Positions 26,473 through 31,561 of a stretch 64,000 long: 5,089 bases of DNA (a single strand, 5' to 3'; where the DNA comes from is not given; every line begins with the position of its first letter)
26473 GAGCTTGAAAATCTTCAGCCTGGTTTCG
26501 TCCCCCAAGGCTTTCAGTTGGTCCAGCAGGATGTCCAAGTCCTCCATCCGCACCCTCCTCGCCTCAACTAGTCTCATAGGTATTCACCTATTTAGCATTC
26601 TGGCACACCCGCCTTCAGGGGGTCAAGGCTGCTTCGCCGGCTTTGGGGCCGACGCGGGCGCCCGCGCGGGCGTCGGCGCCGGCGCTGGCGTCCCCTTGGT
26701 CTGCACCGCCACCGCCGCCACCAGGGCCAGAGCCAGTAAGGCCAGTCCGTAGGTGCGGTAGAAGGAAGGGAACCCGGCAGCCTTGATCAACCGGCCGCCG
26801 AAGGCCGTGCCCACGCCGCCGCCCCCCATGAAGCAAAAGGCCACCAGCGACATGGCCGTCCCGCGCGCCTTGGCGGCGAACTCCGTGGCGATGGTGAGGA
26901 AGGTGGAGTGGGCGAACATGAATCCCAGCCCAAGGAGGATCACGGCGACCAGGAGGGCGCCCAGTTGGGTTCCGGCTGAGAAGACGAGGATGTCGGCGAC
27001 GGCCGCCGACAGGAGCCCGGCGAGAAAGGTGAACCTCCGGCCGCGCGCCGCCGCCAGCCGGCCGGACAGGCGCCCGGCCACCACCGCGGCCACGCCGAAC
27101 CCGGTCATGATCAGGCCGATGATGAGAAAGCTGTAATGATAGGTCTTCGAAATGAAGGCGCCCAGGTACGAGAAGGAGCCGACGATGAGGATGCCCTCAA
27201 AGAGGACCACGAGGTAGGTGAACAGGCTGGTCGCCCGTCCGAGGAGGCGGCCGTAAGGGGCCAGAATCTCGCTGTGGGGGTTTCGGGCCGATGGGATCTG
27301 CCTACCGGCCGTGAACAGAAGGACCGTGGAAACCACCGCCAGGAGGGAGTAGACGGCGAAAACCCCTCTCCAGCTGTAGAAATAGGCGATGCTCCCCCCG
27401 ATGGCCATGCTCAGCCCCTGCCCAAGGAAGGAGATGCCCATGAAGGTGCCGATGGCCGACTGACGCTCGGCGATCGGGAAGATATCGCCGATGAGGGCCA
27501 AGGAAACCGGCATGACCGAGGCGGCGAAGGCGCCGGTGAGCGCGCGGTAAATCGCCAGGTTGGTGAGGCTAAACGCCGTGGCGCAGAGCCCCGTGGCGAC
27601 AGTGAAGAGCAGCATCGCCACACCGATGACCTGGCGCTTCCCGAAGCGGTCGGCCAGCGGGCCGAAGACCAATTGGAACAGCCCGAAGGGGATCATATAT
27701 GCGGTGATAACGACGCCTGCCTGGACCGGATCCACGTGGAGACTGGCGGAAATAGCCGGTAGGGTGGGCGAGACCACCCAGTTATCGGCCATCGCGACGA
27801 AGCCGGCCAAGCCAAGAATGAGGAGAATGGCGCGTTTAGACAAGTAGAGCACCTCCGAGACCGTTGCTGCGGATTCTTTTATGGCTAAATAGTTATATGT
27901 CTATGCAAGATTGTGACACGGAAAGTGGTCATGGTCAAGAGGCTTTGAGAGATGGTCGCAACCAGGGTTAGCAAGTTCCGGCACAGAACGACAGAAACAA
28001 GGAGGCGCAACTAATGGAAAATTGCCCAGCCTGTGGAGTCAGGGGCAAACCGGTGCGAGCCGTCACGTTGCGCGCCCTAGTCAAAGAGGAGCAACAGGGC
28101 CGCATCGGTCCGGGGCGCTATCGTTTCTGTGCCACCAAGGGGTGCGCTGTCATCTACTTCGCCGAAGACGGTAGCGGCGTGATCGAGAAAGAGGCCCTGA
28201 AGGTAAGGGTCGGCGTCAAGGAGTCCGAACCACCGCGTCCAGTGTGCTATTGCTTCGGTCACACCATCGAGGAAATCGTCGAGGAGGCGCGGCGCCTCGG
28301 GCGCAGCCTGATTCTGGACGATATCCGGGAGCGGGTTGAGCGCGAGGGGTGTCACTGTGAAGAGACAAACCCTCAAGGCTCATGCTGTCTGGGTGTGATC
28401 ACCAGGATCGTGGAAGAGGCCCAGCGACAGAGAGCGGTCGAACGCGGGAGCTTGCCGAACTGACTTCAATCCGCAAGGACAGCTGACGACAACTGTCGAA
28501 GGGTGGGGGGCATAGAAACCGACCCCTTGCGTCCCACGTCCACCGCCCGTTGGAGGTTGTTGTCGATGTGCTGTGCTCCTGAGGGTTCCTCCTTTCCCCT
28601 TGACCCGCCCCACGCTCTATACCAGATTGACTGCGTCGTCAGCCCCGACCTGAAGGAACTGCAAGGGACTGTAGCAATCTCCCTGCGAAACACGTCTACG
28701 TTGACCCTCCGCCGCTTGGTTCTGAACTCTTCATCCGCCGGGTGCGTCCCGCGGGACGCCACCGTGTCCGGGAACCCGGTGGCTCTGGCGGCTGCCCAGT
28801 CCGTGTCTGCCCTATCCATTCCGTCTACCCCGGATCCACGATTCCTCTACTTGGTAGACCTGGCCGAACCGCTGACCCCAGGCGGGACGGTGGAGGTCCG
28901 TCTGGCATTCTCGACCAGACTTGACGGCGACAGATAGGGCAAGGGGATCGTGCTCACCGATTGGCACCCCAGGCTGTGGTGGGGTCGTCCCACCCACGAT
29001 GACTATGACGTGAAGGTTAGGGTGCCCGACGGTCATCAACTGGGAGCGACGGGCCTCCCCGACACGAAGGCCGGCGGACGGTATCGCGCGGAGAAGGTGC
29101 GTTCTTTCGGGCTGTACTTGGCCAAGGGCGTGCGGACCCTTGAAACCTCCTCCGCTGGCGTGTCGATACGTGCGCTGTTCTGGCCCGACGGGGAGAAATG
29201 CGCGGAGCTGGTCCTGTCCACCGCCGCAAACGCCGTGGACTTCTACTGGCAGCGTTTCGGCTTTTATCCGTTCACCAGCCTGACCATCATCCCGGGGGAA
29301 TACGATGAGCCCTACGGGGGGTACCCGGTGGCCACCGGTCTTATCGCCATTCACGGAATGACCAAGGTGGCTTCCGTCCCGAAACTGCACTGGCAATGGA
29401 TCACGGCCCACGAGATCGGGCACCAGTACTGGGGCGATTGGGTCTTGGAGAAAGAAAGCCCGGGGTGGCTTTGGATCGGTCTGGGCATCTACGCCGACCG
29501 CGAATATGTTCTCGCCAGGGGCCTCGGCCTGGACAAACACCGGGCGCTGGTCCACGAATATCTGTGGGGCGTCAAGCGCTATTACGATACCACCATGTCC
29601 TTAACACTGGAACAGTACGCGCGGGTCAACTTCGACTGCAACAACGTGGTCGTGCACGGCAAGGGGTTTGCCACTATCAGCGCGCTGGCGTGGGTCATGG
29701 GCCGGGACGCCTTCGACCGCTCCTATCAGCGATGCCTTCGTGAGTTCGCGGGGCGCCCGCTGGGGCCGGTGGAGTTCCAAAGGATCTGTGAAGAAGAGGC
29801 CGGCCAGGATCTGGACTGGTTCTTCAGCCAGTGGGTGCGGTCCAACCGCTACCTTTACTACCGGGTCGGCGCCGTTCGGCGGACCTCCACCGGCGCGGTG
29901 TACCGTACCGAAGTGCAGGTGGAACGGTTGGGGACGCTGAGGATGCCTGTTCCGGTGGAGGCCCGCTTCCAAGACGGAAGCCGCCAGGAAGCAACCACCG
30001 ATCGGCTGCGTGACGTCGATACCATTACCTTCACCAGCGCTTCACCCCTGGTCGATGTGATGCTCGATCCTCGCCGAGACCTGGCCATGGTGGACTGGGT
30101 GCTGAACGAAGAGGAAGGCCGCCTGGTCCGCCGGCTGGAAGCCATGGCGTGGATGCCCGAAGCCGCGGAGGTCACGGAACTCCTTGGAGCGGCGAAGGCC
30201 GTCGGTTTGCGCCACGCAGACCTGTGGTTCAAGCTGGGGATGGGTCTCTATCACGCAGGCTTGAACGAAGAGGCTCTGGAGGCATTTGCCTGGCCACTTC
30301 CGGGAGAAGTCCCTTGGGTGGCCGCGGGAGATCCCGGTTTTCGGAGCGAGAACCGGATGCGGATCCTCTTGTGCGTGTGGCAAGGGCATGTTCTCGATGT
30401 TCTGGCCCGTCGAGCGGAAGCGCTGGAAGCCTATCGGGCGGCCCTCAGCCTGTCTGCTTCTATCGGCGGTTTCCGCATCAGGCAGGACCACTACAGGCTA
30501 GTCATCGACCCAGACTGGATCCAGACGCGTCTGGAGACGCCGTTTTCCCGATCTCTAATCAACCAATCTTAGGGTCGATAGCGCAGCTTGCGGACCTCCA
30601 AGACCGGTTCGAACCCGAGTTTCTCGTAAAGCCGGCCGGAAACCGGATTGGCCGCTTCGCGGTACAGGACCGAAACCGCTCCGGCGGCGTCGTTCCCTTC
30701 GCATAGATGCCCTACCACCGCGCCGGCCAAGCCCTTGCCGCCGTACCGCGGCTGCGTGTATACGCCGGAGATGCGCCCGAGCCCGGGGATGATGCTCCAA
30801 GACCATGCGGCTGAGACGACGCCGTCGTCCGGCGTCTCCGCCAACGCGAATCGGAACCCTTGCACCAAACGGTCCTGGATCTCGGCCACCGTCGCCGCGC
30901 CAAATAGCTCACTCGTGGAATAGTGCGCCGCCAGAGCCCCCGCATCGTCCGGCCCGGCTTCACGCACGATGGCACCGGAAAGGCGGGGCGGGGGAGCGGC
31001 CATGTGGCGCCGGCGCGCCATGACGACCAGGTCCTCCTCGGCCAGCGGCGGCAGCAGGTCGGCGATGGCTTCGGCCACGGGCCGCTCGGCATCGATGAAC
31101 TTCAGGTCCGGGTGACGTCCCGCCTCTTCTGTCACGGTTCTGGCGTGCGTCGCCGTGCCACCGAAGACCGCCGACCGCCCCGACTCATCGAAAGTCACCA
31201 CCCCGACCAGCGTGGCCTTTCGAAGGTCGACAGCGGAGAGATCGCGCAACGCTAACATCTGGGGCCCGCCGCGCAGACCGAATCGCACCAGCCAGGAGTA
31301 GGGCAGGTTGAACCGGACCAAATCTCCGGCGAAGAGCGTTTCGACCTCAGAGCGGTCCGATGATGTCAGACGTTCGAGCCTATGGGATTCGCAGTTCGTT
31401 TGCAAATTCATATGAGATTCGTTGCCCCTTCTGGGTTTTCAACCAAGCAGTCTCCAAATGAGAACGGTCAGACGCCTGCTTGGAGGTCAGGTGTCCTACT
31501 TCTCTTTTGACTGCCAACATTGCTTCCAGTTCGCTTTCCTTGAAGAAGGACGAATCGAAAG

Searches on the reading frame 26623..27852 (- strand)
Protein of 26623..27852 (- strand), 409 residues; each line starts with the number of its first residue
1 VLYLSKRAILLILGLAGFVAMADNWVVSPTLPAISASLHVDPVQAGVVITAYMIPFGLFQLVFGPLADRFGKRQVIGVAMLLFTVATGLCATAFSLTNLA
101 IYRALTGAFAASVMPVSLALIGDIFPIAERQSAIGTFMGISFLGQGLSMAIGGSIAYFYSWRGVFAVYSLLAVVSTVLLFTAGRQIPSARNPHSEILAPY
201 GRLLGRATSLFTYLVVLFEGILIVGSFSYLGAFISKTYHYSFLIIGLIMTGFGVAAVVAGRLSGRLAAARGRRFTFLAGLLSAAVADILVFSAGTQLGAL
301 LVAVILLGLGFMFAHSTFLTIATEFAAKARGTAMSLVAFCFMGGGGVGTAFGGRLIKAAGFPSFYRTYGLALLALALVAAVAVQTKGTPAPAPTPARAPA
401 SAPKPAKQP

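Call 60: search_protein_families(library=pfam, proteins=[window:26623-27852:-], max_evalue=0.00001)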
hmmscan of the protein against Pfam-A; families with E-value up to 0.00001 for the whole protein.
window:26623-27852:- (409 aa): 2 families
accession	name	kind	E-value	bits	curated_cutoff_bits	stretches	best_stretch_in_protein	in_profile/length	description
PF07690.21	MFS_1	-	1.5e-54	185.7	33.4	2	13-241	1-235/347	Major Facilitator Superfamily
PF06779.20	MFS_4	-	7.7e-07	29.2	26.3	1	28-378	13-361/364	Uncharacterised MFS-type transporter YbfB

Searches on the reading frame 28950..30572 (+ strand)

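Call 60: search_protein_families(library=pfam, proteins=[window:28950-30572:+], max_evalue=0.00001)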
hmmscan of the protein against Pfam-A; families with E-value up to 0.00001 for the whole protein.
window:28950-30572:+ (540 aa): 1 family
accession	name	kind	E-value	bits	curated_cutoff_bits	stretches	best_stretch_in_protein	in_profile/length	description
PF01433.26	Peptidase_M1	-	7.5e-06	26.1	27.7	0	149-295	68-218/218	Peptidase family M1 domain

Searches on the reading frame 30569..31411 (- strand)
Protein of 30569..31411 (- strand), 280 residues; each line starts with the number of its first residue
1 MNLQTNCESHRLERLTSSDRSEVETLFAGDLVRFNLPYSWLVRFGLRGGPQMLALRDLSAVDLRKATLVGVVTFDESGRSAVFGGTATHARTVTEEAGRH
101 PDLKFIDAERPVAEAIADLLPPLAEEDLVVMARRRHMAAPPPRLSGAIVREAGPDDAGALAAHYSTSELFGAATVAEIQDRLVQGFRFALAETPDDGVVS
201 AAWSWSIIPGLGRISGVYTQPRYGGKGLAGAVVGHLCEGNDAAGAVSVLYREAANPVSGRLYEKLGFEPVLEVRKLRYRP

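Call 60: search_protein_families(library=pfam, proteins=[window:30569-31411:-], max_evalue=0.00001)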
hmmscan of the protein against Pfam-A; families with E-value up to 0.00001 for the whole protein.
window:30569-31411:- (280 aa): 2 families
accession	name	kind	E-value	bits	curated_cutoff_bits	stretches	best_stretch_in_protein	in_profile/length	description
PF08445.16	FR47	-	3.5e-09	36.9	22.1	1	199-270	9-80/86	FR47-like protein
PF00583.31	Acetyltransf_1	-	3.3e-06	27.8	20.7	1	187-267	33-116/116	Acetyltransferase (GNAT) family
